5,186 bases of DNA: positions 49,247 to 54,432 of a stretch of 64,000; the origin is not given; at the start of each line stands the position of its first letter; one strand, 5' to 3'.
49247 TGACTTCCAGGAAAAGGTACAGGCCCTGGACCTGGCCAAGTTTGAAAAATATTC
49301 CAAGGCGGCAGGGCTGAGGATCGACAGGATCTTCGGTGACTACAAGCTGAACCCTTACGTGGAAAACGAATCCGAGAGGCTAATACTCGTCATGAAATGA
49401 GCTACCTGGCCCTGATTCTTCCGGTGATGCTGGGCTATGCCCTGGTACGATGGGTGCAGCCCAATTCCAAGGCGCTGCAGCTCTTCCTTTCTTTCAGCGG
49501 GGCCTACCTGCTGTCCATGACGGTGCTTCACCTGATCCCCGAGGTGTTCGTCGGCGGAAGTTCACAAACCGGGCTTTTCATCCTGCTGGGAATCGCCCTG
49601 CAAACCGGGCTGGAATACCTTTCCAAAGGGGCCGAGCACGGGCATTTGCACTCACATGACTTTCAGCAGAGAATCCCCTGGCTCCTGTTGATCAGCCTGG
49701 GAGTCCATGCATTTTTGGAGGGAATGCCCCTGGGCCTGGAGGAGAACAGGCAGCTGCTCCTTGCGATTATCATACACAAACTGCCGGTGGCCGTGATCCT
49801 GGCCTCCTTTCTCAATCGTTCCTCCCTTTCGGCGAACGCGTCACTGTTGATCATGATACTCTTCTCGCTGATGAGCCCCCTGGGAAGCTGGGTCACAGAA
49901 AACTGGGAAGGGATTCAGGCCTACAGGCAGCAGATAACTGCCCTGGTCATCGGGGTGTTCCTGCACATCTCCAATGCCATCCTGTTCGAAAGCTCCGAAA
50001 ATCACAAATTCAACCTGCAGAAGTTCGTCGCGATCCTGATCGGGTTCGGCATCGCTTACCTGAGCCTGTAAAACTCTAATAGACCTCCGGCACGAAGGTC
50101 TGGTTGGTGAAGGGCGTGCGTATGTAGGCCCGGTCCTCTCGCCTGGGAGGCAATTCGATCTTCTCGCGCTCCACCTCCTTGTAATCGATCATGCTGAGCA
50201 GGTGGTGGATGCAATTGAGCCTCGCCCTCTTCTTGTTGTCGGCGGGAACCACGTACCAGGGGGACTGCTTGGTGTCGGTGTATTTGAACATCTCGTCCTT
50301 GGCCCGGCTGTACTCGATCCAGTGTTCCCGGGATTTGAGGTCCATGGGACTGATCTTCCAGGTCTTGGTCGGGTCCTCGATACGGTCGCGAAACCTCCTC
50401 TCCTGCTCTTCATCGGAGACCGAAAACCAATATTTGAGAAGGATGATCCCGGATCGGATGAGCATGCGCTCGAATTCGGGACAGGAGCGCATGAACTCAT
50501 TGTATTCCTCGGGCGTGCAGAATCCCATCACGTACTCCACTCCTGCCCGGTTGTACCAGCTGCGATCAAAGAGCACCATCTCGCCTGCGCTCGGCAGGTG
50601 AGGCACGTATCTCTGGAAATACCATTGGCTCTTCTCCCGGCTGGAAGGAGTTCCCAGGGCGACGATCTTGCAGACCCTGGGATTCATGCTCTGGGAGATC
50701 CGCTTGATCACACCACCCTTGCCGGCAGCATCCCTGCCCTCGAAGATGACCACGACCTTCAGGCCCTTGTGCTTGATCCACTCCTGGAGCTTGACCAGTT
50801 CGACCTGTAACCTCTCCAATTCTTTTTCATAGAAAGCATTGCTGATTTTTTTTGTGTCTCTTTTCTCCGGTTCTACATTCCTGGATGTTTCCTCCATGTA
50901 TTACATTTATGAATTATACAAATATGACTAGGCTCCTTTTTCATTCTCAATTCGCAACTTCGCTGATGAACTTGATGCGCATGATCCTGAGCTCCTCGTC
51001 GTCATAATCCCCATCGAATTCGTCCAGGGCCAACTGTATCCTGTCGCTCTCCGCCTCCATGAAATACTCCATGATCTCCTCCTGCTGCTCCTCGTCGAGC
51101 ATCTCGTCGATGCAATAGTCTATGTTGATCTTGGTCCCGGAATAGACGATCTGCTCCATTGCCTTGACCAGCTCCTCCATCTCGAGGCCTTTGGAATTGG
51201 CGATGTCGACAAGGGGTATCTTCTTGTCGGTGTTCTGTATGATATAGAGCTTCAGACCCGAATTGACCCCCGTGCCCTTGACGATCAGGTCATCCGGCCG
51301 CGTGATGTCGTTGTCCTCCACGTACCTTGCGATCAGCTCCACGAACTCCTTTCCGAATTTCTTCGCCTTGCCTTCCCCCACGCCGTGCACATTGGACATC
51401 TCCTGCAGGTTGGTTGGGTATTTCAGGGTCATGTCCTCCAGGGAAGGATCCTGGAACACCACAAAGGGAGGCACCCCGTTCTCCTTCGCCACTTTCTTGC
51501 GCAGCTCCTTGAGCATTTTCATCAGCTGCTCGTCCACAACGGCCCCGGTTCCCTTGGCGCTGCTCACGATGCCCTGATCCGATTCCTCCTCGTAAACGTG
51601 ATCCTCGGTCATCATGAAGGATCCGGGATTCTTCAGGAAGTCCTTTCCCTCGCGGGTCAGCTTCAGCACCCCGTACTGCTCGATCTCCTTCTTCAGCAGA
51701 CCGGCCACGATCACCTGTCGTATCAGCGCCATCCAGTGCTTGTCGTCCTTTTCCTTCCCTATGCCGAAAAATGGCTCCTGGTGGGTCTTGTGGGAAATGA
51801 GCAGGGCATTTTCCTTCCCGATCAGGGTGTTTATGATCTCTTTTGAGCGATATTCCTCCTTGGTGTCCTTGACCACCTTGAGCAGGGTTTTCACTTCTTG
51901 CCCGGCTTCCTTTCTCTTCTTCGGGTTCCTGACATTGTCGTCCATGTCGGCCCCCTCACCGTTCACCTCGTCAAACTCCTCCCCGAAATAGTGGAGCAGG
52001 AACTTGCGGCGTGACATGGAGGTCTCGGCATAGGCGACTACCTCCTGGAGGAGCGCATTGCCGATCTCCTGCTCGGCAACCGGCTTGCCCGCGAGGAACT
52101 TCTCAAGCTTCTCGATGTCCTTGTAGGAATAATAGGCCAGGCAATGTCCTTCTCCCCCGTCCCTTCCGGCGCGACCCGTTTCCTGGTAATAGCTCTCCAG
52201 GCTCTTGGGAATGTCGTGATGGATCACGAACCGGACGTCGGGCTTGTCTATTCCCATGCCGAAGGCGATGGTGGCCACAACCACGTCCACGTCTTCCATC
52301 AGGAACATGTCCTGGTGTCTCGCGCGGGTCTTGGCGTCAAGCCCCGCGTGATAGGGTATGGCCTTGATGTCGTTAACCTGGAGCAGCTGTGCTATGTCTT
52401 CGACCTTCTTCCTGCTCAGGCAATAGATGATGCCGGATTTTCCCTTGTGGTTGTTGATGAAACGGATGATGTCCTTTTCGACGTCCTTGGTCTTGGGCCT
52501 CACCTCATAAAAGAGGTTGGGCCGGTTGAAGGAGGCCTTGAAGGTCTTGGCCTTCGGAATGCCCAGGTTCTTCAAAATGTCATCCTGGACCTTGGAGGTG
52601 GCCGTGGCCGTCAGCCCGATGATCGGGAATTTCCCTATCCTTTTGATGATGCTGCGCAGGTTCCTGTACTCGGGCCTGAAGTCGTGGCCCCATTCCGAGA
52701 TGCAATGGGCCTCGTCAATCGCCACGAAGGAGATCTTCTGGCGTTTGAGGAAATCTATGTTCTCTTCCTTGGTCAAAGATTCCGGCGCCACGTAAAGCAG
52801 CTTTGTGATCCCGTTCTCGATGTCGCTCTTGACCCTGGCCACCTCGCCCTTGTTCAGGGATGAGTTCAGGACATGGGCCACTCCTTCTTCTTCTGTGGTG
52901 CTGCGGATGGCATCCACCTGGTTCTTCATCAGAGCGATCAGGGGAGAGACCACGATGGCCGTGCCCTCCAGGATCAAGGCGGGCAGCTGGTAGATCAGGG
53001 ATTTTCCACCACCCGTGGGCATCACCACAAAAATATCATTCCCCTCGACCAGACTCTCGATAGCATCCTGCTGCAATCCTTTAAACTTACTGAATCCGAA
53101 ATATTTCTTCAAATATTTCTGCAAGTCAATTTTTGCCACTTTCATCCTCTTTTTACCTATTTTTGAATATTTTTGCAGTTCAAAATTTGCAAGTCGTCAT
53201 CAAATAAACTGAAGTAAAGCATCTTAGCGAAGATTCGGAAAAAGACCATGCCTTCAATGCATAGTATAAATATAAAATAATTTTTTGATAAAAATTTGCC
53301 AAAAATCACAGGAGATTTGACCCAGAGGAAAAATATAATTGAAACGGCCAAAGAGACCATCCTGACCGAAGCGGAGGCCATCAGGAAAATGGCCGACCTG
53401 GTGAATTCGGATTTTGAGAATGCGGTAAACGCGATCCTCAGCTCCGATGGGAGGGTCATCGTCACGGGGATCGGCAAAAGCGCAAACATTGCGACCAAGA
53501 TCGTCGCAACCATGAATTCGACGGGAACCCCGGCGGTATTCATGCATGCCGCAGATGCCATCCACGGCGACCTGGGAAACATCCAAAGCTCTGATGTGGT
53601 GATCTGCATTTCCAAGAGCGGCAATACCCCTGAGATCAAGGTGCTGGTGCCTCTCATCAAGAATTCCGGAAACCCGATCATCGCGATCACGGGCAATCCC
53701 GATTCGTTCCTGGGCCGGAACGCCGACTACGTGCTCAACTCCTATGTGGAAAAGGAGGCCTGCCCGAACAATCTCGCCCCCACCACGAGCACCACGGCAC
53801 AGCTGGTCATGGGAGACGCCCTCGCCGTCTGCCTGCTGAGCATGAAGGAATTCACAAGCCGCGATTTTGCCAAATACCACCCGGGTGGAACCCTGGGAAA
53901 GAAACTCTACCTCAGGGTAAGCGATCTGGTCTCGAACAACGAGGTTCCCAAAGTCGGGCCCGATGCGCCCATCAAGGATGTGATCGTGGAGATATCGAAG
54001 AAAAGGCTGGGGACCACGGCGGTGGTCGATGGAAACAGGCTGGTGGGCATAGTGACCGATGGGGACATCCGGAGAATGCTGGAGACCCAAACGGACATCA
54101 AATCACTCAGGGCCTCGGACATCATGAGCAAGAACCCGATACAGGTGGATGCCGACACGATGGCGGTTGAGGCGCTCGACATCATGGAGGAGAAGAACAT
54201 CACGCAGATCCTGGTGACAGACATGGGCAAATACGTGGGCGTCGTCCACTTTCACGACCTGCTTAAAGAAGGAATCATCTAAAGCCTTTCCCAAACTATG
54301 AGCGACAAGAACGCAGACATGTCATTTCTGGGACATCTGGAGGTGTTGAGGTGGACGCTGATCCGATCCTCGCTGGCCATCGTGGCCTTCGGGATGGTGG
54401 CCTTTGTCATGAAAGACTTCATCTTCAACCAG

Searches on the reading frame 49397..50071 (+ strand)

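Call 90: search_protein_families(library=pfam, proteins=[window:49397-50071:+], max_evalue=0.00001)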
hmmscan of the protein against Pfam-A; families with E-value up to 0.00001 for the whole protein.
window:49397-50071:+ (224 aa): 1 family
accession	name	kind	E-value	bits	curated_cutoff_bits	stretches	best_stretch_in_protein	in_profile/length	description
PF02535.28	Zip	-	7.3e-19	68.6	35.1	1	90-221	174-320/323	ZIP Zinc transporter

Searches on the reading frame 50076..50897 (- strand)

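Call 90: search_protein_families(library=pfam, proteins=[window:50076-50897:-], max_evalue=0.00001)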
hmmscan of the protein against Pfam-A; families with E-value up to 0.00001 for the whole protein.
window:50076-50897:- (273 aa): 1 family
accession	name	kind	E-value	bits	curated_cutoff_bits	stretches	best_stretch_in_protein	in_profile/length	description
PF03976.20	PPK2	-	9.4e-109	362.8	22.3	1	18-244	2-228/229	Polyphosphate kinase 2 (PPK2)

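Call 91: search_protein_families(library=ncbifam, proteins=[window:50076-50897:-], max_evalue=1e-10)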
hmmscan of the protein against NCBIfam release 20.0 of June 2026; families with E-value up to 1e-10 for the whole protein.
window:50076-50897:- (273 aa): 5 families
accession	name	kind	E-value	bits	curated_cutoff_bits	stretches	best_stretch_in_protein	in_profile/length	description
TIGR03707.1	PPK2_P_aer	equivalog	5.4e-115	382.9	301.8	1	18-245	2-229/230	polyphosphate kinase 2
TIGR03708.1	poly_P_AMP_trns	equivalog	2.8e-70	237.4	547.65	1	15-238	267-490/493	polyphosphate:AMP phosphotransferase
TIGR03709.1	PPK2_rel_1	subfamily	9.6e-58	195.5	247.2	1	14-237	23-246/264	PPK2 family polyphosphate kinase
NF050016.1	PolyPhAMPPhtase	equivalog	3.3e-54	184.3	800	1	12-236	247-468/472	polyphosphate:AMP phosphotransferase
NF042973.1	ADPpolyPPhtase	equivalog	4.1e-46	157.5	450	1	15-238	25-261/285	ADP-polyphosphate phosphotransferase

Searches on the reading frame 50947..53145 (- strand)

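Call 90: search_protein_families(library=pfam, proteins=[window:50947-53145:-], max_evalue=0.00001)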
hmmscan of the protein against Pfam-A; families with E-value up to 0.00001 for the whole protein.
window:50947-53145:- (732 aa): 7 families
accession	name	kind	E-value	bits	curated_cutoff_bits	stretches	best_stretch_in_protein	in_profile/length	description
PF00270.35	DEAD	-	1.2e-27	97.1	26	1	24-188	3-166/167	DEAD/DEAH box helicase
PF21220.3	RecQ-1-like_HTH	-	9.3e-24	83.8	27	1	629-679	1-51/51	RecQ-1-like, helix-turn-helix domain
PF09382.16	RQC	-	3.5e-23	82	23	1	409-518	2-111/114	RQC domain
PF00271.37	Helicase_C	-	2.1e-21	76.7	23.5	1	225-330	5-110/110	Helicase conserved C-terminal domain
PF00570.28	HRDC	-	8.4e-20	70.9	23.8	1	539-605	2-68/68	HRDC domain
PF16124.10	RecQ_Zn_bind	-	4.8e-10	40.5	25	1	341-393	1-56/66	RecQ zinc-binding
PF04851.21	ResIII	-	1.5e-08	35.2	22.5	1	24-182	7-162/164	Type III restriction enzyme, res subunit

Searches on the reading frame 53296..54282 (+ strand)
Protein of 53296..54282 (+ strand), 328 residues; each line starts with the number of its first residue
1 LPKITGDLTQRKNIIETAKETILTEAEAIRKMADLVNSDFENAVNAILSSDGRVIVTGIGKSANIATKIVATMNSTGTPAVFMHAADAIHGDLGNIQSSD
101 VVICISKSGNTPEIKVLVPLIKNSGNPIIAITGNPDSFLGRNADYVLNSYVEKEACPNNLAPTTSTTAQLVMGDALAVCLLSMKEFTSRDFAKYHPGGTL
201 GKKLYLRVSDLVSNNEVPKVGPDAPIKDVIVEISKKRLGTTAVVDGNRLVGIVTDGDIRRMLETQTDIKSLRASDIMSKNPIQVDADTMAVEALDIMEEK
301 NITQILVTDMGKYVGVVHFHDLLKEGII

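Call 90: search_protein_families(library=pfam, proteins=[window:53296-54282:+], max_evalue=0.00001)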
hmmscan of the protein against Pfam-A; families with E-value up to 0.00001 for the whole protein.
window:53296-54282:+ (328 aa): 2 families
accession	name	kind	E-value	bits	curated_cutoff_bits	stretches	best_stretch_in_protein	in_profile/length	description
PF01380.27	SIS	-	1.3e-29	103.1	25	1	48-178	2-130/131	SIS domain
PF00571.33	CBS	-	1.5e-22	80.1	24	2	273-325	1-54/57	CBS domain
